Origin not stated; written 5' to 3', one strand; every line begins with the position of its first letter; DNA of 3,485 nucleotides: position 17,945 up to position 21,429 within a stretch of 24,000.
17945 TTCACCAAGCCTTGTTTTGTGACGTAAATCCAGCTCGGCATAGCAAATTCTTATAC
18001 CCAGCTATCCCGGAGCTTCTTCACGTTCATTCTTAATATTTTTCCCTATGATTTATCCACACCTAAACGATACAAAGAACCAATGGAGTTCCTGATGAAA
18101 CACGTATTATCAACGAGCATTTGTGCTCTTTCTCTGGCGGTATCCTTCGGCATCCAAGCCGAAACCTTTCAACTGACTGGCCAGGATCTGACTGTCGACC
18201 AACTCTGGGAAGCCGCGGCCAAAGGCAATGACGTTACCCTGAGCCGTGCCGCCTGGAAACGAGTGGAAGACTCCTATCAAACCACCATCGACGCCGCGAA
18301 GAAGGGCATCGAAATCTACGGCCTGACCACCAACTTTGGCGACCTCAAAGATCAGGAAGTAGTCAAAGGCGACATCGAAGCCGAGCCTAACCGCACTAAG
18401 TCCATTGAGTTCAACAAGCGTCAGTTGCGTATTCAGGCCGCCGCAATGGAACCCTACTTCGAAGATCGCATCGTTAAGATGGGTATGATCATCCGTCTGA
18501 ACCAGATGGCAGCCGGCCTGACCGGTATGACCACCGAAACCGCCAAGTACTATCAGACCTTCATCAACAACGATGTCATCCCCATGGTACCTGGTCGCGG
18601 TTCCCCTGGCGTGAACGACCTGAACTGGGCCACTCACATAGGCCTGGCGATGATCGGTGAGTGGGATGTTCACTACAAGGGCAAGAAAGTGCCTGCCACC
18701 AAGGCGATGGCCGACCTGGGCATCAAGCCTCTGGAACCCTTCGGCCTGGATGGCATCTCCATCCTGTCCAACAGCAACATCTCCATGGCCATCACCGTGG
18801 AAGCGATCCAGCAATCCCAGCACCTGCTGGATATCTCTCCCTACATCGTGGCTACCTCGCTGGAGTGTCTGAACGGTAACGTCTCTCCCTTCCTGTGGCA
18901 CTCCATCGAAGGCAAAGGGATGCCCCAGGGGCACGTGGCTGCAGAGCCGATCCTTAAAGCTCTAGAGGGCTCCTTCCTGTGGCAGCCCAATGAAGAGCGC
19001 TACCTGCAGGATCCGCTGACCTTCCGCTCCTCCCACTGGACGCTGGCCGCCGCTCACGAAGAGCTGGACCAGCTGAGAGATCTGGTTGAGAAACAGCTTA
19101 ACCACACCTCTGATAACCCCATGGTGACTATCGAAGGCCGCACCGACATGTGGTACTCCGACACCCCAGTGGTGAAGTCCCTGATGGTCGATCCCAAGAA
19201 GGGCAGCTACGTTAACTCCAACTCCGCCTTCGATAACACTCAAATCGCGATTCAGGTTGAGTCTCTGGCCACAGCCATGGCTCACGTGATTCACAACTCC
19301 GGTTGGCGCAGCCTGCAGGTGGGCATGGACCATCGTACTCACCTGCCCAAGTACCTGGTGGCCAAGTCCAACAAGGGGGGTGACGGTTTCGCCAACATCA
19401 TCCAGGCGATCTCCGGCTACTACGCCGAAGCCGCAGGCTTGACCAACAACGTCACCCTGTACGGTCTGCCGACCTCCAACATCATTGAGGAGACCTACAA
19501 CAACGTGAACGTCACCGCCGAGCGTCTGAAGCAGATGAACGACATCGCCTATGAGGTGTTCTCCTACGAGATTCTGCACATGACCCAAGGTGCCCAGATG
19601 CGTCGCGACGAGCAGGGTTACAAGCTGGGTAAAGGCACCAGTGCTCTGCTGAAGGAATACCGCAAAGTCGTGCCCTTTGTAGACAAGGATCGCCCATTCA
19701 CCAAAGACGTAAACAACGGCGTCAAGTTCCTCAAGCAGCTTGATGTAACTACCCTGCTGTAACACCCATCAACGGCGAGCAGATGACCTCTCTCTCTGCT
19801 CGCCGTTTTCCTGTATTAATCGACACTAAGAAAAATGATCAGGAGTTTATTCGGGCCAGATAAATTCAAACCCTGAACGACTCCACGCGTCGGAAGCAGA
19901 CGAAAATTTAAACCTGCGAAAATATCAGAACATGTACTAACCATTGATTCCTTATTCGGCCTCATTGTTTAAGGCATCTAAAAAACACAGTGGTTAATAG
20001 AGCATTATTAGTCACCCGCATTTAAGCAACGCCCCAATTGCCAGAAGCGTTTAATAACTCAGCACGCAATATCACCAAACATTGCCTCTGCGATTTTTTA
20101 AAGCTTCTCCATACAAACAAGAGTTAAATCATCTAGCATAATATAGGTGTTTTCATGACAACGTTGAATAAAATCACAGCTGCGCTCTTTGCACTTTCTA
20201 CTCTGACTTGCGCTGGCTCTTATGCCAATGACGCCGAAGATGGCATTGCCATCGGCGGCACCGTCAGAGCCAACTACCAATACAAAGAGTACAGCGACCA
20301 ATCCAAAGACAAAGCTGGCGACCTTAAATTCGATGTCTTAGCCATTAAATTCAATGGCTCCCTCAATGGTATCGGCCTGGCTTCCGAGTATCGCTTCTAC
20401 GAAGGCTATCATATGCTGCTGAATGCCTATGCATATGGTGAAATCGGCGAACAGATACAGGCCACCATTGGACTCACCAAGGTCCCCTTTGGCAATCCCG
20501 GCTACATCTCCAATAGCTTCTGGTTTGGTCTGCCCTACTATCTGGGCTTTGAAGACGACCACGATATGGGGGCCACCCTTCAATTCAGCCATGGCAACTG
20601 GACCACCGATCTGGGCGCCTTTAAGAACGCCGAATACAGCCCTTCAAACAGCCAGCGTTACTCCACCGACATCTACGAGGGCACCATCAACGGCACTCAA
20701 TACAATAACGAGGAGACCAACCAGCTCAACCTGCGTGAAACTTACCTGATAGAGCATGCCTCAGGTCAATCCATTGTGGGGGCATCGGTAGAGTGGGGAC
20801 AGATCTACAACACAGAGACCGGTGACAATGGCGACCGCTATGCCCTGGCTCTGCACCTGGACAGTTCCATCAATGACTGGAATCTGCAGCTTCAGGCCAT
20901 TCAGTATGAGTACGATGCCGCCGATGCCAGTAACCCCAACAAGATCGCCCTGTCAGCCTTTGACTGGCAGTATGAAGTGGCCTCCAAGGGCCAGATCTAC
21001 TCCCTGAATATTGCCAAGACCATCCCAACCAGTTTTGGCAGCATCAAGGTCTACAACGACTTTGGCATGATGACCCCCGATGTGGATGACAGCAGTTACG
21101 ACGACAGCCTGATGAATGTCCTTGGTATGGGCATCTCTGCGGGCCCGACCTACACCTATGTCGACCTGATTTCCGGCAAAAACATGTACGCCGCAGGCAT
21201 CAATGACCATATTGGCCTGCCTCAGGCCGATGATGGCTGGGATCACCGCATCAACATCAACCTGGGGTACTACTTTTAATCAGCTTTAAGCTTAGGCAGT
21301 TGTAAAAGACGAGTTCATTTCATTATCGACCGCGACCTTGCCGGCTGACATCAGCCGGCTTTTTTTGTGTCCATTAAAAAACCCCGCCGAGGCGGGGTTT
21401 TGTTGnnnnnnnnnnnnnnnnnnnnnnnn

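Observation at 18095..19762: Exported HAL/PAL-family protein in which the MIO-forming Ala-Ser-Gly triad is missing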

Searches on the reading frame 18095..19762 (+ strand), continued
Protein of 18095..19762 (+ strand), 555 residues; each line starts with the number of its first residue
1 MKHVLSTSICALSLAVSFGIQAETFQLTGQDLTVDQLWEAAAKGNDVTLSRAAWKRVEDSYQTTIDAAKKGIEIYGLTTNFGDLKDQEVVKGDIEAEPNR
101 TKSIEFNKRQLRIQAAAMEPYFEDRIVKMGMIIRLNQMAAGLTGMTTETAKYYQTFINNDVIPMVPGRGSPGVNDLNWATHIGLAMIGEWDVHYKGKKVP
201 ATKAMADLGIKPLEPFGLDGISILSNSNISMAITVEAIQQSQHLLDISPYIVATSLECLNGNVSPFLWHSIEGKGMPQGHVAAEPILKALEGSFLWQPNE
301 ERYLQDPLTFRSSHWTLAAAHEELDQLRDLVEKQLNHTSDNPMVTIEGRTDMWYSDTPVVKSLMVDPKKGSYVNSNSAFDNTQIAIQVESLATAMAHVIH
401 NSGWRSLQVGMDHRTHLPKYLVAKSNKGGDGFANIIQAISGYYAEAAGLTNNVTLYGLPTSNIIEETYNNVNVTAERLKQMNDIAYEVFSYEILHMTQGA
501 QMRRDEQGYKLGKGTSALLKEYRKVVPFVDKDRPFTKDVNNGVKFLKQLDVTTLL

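Call 73: fold_search(model_id=the predicted structure, library=pdb)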
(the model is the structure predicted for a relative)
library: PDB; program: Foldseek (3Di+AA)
matches with E <= 10: 523; with E <= 0.001: 90
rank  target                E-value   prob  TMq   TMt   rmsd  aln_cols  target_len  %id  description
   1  6s7j_A                2.1e-35  1.00  0.85  0.95   2.2       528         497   29  Native crystal structure of ergothioneine degrading enzyme Ergothionase from Treponema denticola (released 2019-07-17)
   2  6s7j_C                2.6e-35  1.00  0.85  0.94   2.2       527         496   29  Native crystal structure of ergothioneine degrading enzyme Ergothionase from Treponema denticola (released 2019-07-17)
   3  6s7j_F                6.7e-35  1.00  0.85  0.95   2.1       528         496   28  Native crystal structure of ergothioneine degrading enzyme Ergothionase from Treponema denticola (released 2019-07-17)
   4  1b8f                  6.2e-29  1.00  0.84  0.92   2.4       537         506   23  Histidine ammonia-lyase (HAL) from Pseudomonas putida (released 1999-05-06)
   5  1gk2_A                9.2e-29  1.00  0.84  0.91   2.5       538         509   23  Histidine Ammonia-Lyase (HAL) Mutant F329G from Pseudomonas putida (released 2002-02-21)
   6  1eb4                  1.1e-28  1.00  0.84  0.92   2.4       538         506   23  Histidine Ammonia-Lyase (HAL) Mutant F329A from Pseudomonas putida (released 2002-02-21)
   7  1gkj                  1.7e-28  1.00  0.84  0.92   2.4       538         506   23  Histidine Ammonia-Lyase (HAL) Mutant Y280F from Pseudomonas putida (released 2002-04-05)
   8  1gk3                  3.1e-28  1.00  0.85  0.92   2.5       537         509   23  Histidine Ammonia-Lyase (HAL) Mutant D145A from Pseudomonas putida (released 2002-02-21)
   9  3kdz_A                6.2e-27  1.00  0.82  0.87   3.1       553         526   19  X-ray crystal structure of a tyrosine aminomutase mutant construct with bound ligand (released 2010-07-07)
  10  7tqr                  8.1e-27  1.00  0.80  0.92   3.0       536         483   20  Crystal Structure of histidine ammonia lyase from Thermoplasma acidophilum (released 2022-04-06)
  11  2ohy_A                9.3e-27  1.00  0.81  0.86   3.3       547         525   20  X-ray Crystal Structure of Tyrosine Aminomutase from streptomyces globisporus (released 2007-06-12)
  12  6v6h_C                2.0e-26  1.00  0.81  0.88   2.7       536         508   19  Crystal structure of histidine ammonia-lyase from Trypanosoma cruzi (released 2020-06-10)
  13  2ohy_B                2.3e-26  1.00  0.82  0.87   3.3       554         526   19  X-ray Crystal Structure of Tyrosine Aminomutase from streptomyces globisporus (released 2007-06-12)
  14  6v6h_B                6.2e-26  1.00  0.80  0.88   2.6       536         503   18  Crystal structure of histidine ammonia-lyase from Trypanosoma cruzi (released 2020-06-10)
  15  6v6h_A                7.1e-26  1.00  0.80  0.87   2.9       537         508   18  Crystal structure of histidine ammonia-lyase from Trypanosoma cruzi (released 2020-06-10)
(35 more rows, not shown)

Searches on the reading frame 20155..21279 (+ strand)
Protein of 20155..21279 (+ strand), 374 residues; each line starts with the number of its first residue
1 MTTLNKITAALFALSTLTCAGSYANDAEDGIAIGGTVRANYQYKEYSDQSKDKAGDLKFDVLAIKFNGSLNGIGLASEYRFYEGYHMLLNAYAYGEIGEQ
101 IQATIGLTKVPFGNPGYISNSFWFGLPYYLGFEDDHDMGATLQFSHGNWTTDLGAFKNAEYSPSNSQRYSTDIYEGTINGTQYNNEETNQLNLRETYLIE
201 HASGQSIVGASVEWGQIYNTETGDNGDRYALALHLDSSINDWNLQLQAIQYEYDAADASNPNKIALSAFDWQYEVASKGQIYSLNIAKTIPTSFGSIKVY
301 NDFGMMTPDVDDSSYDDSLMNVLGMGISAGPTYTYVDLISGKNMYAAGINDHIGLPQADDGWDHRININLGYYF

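Call 3: search_protein_families(library=pfam, proteins=[window:20155-21279:+])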
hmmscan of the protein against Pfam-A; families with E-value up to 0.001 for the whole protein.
window:20155-21279:+ (374 aa): 0 families

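Call 4: search_protein_families(library=ncbifam, proteins=[window:20155-21279:+])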
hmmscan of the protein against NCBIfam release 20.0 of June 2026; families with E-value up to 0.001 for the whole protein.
window:20155-21279:+ (374 aa): 0 families

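Call 9: search_protein_families(library=pfam, proteins=[window:20155-21279:+], max_evalue=1)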
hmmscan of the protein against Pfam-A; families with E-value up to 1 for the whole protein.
window:20155-21279:+ (374 aa): 0 families

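Call 45: search_solved_structures(query=A2, max_evalue=10)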
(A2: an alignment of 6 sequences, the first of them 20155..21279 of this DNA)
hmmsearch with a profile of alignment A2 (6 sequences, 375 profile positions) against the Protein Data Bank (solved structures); distinct sequences matched with E-value up to 10: 2.
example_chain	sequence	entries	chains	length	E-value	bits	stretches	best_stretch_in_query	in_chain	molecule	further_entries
3noy_A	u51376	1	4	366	0.17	14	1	36-138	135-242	4-hydroxy-3-methylbut-2-en-1-yl diphosphate synthase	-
6aj5_A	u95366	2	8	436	0.8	11.8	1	139-200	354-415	Dihydroorotate dehydrogenase (quinone), mitochondrial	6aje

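Call 54: find_homologous_proteins(query=window:20155-21279:+, max_evalue=0.00001)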
Query window:20155-21279:+ (374 aa): 285 proteins with E <= 0.00001 among 1757 candidates; the best 120 are listed.
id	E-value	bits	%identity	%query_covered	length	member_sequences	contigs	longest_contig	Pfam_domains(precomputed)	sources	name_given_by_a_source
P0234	1.6e-250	849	100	100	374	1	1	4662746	-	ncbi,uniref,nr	ncbi:hypothetical protein [Ferrimonas sp. YFM]|uniref:hypothetical protein n=1 Tax=Ferrimonas sp. YF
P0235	3.1e-167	574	69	93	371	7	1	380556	-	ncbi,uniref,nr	ncbi:hypothetical protein FCL40_07085 [Ferrimonas sediminicola]|uniref:Phosphate-selective porin O a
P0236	1.1e-161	556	67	98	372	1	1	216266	-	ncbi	-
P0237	8.6e-150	517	62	99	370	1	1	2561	-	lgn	-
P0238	1.3e-147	510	59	100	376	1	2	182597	-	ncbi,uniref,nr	ncbi:hypothetical protein [Shewanella algidipiscicola]|uniref:Outer membrane beta barrel protein n=1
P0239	1.5e-147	510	59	100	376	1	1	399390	-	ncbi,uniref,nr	ncbi:hypothetical protein [Shewanella algidipiscicola]|uniref:hypothetical protein n=1 Tax=Shewanell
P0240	1.7e-147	509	59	100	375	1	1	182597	-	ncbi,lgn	-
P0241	1.9e-147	509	59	100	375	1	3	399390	-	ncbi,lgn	-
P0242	2.0e-147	509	59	100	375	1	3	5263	-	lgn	-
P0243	2.7e-147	509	59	100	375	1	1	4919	-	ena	-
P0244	4.2e-147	508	59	100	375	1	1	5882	-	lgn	-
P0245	5.4e-147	508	59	100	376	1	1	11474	-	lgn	-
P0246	8.2e-147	507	59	100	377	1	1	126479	-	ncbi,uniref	ncbi:hypothetical protein [Shewanella sp. 10N.286.54.B9]|uniref:hypothetical protein n=1 Tax=Shewane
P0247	8.3e-147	507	59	100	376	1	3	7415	-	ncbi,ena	-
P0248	9.7e-147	507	60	100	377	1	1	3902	-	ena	-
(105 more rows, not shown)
